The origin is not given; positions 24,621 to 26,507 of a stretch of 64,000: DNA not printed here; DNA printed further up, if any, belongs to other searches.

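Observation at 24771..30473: Low-GC pair of GT-C membrane glycosyltransferases directly downstream of a PhoR/PhoB-like two-component system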

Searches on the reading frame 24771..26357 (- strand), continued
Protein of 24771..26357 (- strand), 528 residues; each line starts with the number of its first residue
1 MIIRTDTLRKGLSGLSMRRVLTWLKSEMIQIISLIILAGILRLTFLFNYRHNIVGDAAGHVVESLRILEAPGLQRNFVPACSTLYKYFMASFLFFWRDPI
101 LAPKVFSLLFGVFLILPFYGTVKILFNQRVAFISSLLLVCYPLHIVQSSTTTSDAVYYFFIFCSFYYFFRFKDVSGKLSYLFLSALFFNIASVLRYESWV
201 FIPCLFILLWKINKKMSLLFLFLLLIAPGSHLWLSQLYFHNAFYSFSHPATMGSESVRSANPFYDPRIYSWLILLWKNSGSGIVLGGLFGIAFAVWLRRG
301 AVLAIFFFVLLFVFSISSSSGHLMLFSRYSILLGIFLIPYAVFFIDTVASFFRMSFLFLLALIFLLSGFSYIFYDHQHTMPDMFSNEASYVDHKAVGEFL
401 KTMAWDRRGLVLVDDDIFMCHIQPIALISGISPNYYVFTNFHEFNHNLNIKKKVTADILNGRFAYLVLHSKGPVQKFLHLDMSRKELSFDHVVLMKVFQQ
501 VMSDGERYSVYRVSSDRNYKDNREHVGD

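Call 74: search_protein_families(library=ncbifam, proteins=[L001:2311-3411:+, L001:3418-5301:+, L001:5435-6949:+, L001:8624-10318:+, L001:1-777:+], max_evalue=0.00001)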
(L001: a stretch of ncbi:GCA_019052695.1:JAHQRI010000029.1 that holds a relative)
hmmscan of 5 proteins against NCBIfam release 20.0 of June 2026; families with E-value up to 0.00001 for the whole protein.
L001:2311-3411:+ (366 aa): 54 families (the best 25 are shown)
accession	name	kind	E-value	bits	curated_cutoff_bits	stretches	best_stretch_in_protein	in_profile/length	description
TIGR04317.1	W_rSAM_matur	equivalog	2.9e-26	92.4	380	1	52-223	9-184/349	tungsten cofactor oxidoreductase radical SAM maturase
TIGR04303.1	GeoRSP_rSAM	equivalog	2.6e-25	89.7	400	1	46-352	4-288/325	GeoRSP system radical SAM/SPASM protein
TIGR04545.1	rSAM_ahbD_hemeb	equivalog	2.1e-22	80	500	1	52-351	5-298/339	heme b synthase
TIGR04053.2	TIGR04053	equivalog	2e-20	73.4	395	2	46-219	7-182/366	TIGR04053 family radical SAM/SPASM domain-containing protein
NF050035.1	rSAM_WgK_link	exception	5.8e-20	71.6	650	1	44-181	6-145/367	radical SAM/SPASM peptide maturase WgkB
TIGR04546.1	rSAM_ahbC_deAc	equivalog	2.4e-19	69.4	650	1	53-178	45-171/390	12,18-didecarboxysiroheme deacetylase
TIGR04054.1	rSAM_NirJ1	equivalog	3.3e-18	65.5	650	1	52-188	41-179/387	putative heme d1 biosynthesis radical SAM protein NirJ1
TIGR04347.1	pseudo_SAM_Halo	equivalog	6.1e-18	65.2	525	1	53-363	44-352/390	TIGR04347 family pseudo-SAM/SPASM protein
TIGR04051.1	rSAM_NirJ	equivalog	2e-17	63.2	515.45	1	53-226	8-179/354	heme d1 biosynthesis radical SAM protein NirJ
NF045574.1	sacti_mat_StsB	exception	1.2e-16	60.6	625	1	52-223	101-269/466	StsB family radical SAM/SPASM domain sactipeptide maturase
TIGR04251.1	SCM_rSAM_ScmF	equivalog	1.5e-16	60.8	400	1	49-224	6-183/353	SynChlorMet cassette radical SAM/SPASM protein ScmF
TIGR03470.1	HpnH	equivalog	2.3e-16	59.7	225.05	1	43-220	24-197/318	adenosyl-hopene transferase HpnH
TIGR03961.1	rSAM_PTO1314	hypoth_equivalog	2.5e-16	59.9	306.05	1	53-235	29-197/332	PTO1314 family radical SAM protein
TIGR04311.1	rSAM_Geo_metal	subfamily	1.5e-15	57.2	400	1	46-225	2-189/423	radical SAM/SPASM family putative metalloenzyme maturase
TIGR03977.1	rSAM_pair_HxsC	equivalog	3.4e-15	55.7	267.9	1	50-209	28-192/292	His-Xaa-Ser system radical SAM maturase HxsC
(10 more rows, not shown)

L001:3418-5301:+ (627 aa): 9 families
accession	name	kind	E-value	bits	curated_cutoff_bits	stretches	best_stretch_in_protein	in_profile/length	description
TIGR03108.1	eps_aminotran_1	hypoth_equivalog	9.5e-154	513.5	816.9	1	1-623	1-624/628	XrtA/PEP-CTERM system amidotransferase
TIGR01536.1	asn_synth_AEB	equivalog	2.8e-141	472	267.1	1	2-559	1-517/517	asparagine synthase (glutamine-hydrolyzing)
TIGR03104.1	trio_amidotrans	equivalog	3.2e-112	375.7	570.1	2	1-378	1-384/589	N-acetylglutaminylglutamine amidotransferase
NF006949.0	PRK09431.1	equivalog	1.8e-89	300.8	499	3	1-168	1-167/554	asparagine synthase B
NF033535.1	lass_lactam_cya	exception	8.3e-69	232.8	525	2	1-372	1-377/668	lasso peptide isopeptide bond-forming cyclase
NF033561.1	macrolact_Ik_Al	subfamily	1.5e-17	63.4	300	1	130-380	87-340/561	albusnodin/ikarugamycin family macrolactam cyclase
TIGR01135.1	glmS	equivalog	2e-13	49.8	418.05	1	61-168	84-199/607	glutamine--fructose-6-phosphate transaminase (isomerizing)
NF001484.0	PRK00331.1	subfamily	2.1e-13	49.5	381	1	61-168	85-200/601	isomerizing glutamine--fructose-6-phosphate transaminase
TIGR01134.1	purF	equivalog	5.6e-11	42.5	350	1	59-167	82-200/432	amidophosphoribosyltransferase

L001:5435-6949:+ (504 aa): 21 families
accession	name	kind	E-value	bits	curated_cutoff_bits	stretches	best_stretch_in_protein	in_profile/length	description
TIGR03471.1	HpnJ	equivalog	1.4e-60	205.5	577.6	1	79-482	66-464/472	hopanoid biosynthesis associated radical SAM protein HpnJ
TIGR02026.1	BchE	equivalog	5.3e-57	193.8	481.35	1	36-454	17-430/497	magnesium-protoporphyrin IX monomethyl ester anaerobic oxidative cyclase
NF038361.1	rSAM_Sden_1168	equivalog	1.4e-40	139.4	575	1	37-410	81-478/560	Sden_1168 family B12-binding radical SAM P-methyltransferase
TIGR04072.2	rSAM_ladder_B12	equivalog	4.6e-38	131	360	1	39-416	16-383/443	lipid biosynthesis B12-binding/radical SAM protein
TIGR04479.1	bcpD_PhpK_rSAM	subfamily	4.4e-37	127.6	600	1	42-382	73-408/504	PhpK family radical SAM P-methyltransferase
NF050148.1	rSAM_ApyD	equivalog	2e-36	125.6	750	1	75-406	69-394/645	RiPP biosynthesis radical SAM protein ApyD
TIGR04385.1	B12_rSAM_cofa1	equivalog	4.5e-36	125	450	1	39-379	18-360/438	B12 lower ligand biosynthesis radical SAM protein BzaD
TIGR03975.1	rSAM_ocin_1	subfamily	2.5e-31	108.8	281.85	1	77-378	124-425/606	RiPP maturation radical SAM C-methyltransferase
TIGR04367.1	HpnR_B12_rSAM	equivalog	2.1e-30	105.7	650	1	40-403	21-371/490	hopanoid C-3 methylase HpnR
NF033712.0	B12_rSAM_KedN5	subfamily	1.5e-27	96.1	700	1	73-369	54-356/624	KedN5 family methylcobalamin-dependent radical SAM C-methyltransferase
TIGR04013.1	B12_SAM_MJ_1487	hypoth_equivalog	8e-26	90.8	251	1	78-404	40-356/382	TIGR04013 family B12-binding domain/radical SAM domain-containing protein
TIGR04014.1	B12_SAM_MJ_0865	equivalog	1.5e-25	89.9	360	1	80-403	37-356/434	methyl-coenzyme M reductase glutamine C-methyltransferase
NF033070.1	rSAM_AprD4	equivalog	1e-23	84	500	1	193-411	177-396/456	AprD4 family radical SAM diol-dehydratase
TIGR04295.1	B12_rSAM_oligo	hypoth_equivalog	7.3e-22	77.6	400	1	109-383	101-362/422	TIGR04295 family B12-binding domain-containing radical SAM protein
NF045585.1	rSAM_slr0320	equivalog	1.6e-21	76.4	775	1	100-384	128-410/511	photosystem II high light acclimation radical SAM protein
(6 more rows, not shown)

L001:8624-10318:+ (564 aa): 2 families
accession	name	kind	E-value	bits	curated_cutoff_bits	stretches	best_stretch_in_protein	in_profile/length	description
NF041651.1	nodul_NodU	equivalog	7.5e-27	94.3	1000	1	296-533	299-526/556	nodulation protein NodU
TIGR00143.1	hypF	equivalog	3.4e-07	28.8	466.1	0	267-346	657-740/741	carbamoyltransferase HypF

L001:1-777:+ (258 aa): 0 families

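Call 81: list_cluster_members(proteins=[window:24771-26357:-, window:23795-24769:+, window:30606-31541:+, window:26354-27973:-, window:26354-27994:-])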
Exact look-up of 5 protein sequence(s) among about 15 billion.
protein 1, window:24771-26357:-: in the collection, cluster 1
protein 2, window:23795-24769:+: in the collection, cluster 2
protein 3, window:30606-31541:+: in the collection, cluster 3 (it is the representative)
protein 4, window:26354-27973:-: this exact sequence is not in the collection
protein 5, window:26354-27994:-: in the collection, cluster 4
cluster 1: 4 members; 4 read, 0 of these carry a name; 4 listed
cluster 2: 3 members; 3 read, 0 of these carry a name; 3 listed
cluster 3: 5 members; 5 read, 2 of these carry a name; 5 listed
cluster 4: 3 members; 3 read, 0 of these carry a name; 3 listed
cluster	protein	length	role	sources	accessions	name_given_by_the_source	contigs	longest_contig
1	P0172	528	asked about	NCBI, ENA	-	-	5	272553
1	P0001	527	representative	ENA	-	-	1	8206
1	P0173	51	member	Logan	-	-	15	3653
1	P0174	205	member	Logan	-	-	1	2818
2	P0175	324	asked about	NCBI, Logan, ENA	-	-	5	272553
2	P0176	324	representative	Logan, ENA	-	-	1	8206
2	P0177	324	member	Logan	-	-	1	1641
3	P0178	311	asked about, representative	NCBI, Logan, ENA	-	-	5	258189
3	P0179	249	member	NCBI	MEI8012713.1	MAG: Gfo/Idh/MocA family oxidoreductase, partial [Candidatus Omnitrophota bacterium]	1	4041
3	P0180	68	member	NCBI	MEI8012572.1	MAG: hypothetical protein WCI27_08885, partial [Candidatus Omnitrophota bacterium]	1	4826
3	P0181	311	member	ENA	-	-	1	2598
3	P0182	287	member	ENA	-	-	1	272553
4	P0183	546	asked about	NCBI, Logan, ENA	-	-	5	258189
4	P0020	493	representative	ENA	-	-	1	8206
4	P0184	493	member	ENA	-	-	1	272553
